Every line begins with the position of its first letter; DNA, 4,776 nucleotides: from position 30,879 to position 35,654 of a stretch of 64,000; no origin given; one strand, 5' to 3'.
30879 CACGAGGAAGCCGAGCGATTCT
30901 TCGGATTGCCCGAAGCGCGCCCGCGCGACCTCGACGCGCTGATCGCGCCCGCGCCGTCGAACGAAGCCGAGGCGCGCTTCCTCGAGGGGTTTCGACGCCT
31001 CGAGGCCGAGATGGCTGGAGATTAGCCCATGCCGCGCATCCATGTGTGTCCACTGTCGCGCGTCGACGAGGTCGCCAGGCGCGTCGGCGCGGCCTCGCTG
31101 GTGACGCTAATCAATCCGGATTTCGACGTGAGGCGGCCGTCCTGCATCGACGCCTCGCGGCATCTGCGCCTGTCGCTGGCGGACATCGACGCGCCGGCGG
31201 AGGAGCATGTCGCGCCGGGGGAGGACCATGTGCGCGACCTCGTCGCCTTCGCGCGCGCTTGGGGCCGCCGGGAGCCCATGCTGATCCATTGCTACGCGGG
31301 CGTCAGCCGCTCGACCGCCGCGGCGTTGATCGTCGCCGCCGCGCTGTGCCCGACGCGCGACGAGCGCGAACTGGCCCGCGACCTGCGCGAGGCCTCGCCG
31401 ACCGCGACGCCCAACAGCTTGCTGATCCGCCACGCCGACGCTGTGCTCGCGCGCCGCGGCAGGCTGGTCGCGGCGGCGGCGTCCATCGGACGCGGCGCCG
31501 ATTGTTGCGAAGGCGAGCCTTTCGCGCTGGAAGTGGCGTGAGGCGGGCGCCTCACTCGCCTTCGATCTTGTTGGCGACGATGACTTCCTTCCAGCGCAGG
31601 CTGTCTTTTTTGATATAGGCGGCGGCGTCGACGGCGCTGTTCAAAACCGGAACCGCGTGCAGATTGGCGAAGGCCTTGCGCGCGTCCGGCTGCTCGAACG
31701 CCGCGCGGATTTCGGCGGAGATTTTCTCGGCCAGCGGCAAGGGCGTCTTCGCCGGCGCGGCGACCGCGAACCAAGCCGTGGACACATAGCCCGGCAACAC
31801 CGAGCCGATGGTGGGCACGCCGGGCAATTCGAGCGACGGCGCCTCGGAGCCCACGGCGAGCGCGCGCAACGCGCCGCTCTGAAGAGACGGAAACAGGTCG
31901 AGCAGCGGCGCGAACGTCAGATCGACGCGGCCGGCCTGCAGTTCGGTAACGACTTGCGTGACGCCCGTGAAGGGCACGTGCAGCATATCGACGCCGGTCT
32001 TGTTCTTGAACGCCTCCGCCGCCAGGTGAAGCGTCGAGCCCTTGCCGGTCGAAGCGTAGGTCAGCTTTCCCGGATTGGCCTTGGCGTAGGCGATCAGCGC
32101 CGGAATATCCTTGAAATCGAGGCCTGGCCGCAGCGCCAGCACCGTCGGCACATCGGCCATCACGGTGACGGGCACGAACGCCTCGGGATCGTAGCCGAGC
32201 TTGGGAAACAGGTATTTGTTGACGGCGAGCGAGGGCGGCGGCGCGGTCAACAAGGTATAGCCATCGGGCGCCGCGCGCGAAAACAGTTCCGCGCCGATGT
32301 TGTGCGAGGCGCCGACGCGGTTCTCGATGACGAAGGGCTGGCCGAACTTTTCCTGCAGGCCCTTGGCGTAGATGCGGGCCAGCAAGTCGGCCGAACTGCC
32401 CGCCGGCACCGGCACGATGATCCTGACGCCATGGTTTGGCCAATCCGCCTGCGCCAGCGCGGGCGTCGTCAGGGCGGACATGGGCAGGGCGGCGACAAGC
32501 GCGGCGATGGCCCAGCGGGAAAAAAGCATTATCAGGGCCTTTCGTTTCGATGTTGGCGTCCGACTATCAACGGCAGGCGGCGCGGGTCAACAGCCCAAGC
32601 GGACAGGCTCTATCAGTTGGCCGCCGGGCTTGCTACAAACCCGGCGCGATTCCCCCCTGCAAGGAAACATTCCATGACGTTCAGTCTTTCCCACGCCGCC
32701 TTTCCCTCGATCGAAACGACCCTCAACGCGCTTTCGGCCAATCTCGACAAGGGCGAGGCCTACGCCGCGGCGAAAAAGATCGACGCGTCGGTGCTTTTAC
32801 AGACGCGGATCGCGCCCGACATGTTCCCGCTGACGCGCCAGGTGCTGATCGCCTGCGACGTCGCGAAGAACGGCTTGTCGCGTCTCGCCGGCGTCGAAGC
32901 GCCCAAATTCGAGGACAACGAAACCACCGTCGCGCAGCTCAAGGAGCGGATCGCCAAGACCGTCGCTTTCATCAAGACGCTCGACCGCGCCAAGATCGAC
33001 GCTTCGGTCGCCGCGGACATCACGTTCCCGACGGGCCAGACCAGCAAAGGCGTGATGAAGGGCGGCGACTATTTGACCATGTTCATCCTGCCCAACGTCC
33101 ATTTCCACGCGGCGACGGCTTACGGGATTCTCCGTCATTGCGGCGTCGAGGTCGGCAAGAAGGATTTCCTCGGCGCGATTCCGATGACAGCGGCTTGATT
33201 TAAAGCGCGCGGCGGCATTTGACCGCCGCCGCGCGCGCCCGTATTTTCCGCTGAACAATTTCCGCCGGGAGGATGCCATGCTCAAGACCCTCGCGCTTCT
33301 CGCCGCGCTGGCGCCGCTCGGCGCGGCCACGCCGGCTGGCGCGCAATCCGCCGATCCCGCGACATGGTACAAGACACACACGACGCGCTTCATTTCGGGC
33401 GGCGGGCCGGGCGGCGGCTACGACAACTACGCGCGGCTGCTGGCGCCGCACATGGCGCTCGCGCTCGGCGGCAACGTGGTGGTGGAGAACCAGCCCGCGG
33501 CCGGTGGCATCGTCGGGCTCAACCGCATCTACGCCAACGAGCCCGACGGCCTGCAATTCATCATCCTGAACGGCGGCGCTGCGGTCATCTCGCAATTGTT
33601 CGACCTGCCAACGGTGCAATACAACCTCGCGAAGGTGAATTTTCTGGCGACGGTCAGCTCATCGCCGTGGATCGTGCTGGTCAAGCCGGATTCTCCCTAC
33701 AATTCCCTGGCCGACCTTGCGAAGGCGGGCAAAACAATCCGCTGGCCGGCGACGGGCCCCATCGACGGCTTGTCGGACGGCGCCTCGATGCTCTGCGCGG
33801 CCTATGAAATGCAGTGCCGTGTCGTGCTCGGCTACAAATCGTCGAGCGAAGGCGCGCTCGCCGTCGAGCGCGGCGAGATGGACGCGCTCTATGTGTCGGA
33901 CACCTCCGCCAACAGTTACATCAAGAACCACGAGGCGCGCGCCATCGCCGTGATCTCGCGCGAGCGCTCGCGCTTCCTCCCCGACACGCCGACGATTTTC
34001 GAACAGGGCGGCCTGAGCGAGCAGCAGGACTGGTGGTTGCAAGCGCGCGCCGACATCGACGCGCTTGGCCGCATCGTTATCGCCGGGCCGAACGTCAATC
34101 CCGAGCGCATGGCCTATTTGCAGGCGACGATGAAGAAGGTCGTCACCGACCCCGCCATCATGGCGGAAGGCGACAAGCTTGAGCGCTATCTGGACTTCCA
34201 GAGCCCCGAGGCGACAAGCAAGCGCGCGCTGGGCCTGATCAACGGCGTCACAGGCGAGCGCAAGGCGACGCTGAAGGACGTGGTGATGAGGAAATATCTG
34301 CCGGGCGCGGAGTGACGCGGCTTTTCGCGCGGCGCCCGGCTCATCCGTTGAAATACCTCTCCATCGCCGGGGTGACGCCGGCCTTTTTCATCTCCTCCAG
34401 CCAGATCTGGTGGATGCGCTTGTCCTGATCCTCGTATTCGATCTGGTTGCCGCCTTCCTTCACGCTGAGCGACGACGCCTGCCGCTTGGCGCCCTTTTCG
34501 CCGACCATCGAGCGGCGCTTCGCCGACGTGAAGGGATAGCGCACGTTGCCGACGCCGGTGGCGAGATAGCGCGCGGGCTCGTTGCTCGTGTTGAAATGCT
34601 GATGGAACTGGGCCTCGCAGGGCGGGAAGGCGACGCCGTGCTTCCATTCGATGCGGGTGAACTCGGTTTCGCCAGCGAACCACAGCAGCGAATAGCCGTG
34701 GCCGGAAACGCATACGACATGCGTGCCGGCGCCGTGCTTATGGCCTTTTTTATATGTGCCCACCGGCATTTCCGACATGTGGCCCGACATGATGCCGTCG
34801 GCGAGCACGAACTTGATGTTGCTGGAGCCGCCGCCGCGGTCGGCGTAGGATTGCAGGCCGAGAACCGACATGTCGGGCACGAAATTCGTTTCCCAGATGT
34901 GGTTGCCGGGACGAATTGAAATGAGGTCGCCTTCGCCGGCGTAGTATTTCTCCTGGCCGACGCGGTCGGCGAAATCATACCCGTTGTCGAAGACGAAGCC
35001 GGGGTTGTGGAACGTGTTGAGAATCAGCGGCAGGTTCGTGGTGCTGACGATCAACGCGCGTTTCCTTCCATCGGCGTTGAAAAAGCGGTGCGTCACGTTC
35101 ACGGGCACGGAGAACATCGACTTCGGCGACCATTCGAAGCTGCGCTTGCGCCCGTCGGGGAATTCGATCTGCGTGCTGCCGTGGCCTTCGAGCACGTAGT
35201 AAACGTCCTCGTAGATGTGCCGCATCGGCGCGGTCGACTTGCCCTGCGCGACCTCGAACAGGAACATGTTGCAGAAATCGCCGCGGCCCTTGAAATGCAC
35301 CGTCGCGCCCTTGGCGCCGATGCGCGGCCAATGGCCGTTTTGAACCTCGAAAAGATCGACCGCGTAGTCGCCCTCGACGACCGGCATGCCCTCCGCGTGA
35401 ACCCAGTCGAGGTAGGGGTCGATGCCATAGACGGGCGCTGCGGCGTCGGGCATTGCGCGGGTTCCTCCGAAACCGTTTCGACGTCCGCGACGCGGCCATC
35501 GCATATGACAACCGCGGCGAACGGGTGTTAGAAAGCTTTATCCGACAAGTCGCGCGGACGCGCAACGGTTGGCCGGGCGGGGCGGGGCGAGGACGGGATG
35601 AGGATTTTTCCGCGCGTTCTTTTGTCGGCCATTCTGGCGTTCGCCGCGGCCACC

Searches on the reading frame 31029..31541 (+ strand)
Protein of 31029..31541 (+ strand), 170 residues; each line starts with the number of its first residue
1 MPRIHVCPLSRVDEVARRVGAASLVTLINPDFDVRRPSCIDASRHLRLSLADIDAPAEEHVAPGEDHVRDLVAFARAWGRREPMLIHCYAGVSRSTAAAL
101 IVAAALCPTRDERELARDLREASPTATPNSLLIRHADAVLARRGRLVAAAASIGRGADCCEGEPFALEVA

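Call 54: search_protein_families(library=pfam, proteins=[window:31029-31541:+])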
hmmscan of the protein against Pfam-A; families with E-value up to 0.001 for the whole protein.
window:31029-31541:+ (170 aa): 2 families
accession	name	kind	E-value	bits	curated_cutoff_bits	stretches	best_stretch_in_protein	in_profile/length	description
PF22785.1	Tc-R-P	-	0.00015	22.7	27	1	49-97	46-95/106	Polymorphic toxin system, DSP-PTPase phosphatase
PF14566.11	PTPlike_phytase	-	0.00049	20.7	27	1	56-102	108-154/158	Inositol hexakisphosphate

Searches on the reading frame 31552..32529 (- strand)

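Call 54: search_protein_families(library=pfam, proteins=[window:31552-32529:-])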
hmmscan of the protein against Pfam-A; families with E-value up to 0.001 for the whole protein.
window:31552-32529:- (325 aa): 1 family
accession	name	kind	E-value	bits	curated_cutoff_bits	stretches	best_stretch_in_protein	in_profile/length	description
PF03401.19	TctC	-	1.9e-62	211.7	27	1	51-319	2-271/274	Tripartite tricarboxylate transporter family receptor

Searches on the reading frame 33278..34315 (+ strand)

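Call 54: search_protein_families(library=pfam, proteins=[window:33278-34315:+])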
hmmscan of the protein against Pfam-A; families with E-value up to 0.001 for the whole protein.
window:33278-34315:+ (345 aa): 1 family
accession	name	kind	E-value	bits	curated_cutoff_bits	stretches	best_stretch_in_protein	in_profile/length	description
PF03401.19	TctC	-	1.8e-24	87.2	27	1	52-295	2-236/274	Tripartite tricarboxylate transporter family receptor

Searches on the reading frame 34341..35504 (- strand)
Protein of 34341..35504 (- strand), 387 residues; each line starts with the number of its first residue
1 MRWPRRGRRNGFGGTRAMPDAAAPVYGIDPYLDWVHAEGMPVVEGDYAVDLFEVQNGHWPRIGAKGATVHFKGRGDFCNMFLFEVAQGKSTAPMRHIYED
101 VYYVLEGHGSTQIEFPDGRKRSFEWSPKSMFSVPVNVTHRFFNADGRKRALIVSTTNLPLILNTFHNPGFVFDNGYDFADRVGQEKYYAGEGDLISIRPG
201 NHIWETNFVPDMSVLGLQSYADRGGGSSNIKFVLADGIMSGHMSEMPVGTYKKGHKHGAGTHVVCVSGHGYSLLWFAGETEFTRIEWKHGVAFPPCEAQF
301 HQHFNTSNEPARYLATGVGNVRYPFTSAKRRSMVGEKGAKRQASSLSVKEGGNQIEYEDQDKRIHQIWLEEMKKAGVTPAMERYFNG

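Call 54: search_protein_families(library=pfam, proteins=[window:34341-35504:-])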
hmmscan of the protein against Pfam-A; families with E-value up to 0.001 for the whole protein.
window:34341-35504:- (387 aa): 2 families
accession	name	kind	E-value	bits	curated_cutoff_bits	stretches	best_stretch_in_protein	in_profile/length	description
PF07883.17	Cupin_2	-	4.8e-10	39.4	27.2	1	82-146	2-61/70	Cupin domain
PF02041.22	Auxin_BP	-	3.4e-05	24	21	1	79-148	45-118/167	Auxin binding protein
